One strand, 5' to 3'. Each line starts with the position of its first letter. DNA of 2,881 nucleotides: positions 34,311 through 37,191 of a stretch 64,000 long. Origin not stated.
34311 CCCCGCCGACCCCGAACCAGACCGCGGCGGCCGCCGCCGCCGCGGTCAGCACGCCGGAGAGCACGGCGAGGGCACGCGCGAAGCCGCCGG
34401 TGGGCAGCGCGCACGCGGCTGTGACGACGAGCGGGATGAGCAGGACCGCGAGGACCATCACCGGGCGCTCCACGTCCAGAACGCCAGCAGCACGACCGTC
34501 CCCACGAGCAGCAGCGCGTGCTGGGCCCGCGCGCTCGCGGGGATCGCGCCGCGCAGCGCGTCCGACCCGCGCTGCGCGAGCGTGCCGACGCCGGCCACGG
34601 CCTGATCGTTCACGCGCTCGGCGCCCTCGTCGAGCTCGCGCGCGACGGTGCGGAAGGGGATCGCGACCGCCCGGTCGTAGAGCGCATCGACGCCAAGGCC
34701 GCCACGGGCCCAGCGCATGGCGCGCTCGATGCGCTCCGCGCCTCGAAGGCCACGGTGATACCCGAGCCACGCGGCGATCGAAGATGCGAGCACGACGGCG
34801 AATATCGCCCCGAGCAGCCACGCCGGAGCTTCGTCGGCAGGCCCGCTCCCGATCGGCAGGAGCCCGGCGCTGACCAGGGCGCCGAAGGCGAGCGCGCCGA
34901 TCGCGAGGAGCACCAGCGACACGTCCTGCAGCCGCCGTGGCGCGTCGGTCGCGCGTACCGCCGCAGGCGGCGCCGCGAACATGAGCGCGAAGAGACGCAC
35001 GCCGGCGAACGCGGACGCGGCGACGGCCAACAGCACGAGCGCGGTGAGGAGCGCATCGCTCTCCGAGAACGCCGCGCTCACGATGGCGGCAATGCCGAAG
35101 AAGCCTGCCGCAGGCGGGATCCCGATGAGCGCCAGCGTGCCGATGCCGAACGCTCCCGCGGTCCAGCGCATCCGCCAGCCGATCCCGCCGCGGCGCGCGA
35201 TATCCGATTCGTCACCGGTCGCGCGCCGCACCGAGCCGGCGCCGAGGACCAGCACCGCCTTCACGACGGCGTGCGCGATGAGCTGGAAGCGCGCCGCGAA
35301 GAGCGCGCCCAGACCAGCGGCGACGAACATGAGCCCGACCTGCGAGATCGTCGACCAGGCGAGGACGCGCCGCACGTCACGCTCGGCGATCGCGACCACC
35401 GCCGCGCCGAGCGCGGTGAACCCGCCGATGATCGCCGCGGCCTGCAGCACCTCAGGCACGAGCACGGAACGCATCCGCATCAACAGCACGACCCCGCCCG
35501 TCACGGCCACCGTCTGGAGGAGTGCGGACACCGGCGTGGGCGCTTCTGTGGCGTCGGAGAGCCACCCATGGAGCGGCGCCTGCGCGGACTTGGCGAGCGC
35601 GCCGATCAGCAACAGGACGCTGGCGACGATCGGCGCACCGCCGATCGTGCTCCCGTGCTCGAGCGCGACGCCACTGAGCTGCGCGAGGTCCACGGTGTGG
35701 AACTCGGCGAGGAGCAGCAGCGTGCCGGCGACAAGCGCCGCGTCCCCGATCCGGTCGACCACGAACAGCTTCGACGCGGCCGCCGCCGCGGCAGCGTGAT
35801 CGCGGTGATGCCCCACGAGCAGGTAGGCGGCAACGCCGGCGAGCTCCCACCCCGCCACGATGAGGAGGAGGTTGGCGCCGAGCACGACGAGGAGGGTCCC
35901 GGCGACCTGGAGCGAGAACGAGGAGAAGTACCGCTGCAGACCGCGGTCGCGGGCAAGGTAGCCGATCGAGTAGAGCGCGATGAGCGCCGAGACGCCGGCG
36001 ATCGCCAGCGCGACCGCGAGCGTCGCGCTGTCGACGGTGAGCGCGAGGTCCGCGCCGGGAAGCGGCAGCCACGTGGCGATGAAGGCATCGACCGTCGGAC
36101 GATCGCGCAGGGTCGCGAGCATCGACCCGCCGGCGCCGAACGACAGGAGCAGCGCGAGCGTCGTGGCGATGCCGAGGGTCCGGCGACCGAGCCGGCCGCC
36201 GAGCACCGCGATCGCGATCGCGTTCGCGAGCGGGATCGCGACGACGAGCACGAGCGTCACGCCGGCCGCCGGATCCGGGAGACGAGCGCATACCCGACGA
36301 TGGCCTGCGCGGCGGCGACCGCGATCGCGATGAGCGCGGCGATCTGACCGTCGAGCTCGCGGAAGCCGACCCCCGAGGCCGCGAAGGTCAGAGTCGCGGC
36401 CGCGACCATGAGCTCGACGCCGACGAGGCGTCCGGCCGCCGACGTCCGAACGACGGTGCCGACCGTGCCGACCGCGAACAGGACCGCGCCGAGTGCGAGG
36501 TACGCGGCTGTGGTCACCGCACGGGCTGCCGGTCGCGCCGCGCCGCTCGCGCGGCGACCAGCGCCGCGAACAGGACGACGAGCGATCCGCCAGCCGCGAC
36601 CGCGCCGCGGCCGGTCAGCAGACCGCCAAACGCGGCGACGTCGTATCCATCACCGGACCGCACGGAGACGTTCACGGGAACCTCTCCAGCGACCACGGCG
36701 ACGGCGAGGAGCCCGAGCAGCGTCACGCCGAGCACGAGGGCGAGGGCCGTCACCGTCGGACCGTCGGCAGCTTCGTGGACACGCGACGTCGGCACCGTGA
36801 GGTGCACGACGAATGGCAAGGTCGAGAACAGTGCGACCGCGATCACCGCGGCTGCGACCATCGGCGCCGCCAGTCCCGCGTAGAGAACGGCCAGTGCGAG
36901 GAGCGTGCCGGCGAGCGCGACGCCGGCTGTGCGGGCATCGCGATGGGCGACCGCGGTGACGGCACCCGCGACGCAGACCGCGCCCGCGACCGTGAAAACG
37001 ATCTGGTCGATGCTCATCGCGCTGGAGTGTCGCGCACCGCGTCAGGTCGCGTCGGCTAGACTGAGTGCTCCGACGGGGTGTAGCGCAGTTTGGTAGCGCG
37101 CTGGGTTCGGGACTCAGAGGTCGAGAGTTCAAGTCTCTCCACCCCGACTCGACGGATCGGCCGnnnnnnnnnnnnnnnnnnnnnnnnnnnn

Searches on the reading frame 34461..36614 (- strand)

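Call 67: search_protein_families(library=pfam, proteins=[window:34461-36614:-])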
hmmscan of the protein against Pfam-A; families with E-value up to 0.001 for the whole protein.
window:34461-36614:- (718 aa): 2 families
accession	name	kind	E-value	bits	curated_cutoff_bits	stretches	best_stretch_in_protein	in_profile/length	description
PF00361.26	Proton_antipo_M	-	1.7e-56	192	21.5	1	248-528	3-288/294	NADH:quinone oxidoreductase/Mrp antiporter, TM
PF00662.26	Proton_antipo_N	-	6.5e-11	42.4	24.5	1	188-230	9-51/51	NADH-Ubiquinone oxidoreductase (complex I), chain 5 N-terminus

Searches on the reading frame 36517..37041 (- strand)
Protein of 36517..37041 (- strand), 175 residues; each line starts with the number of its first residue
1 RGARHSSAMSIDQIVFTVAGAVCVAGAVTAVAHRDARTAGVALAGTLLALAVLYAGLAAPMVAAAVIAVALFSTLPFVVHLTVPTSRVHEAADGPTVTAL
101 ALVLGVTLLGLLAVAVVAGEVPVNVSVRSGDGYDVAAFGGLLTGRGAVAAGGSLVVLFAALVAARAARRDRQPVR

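Call 67: search_protein_families(library=pfam, proteins=[window:36517-37041:-])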
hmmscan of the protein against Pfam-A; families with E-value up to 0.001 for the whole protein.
window:36517-37041:- (175 aa): 1 family
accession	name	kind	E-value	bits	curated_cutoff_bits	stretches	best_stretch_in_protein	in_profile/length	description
PF00499.25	Oxidored_q3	-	9e-05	22.7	33.2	1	27-164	2-143/146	NADH-ubiquinone/plastoquinone oxidoreductase chain 6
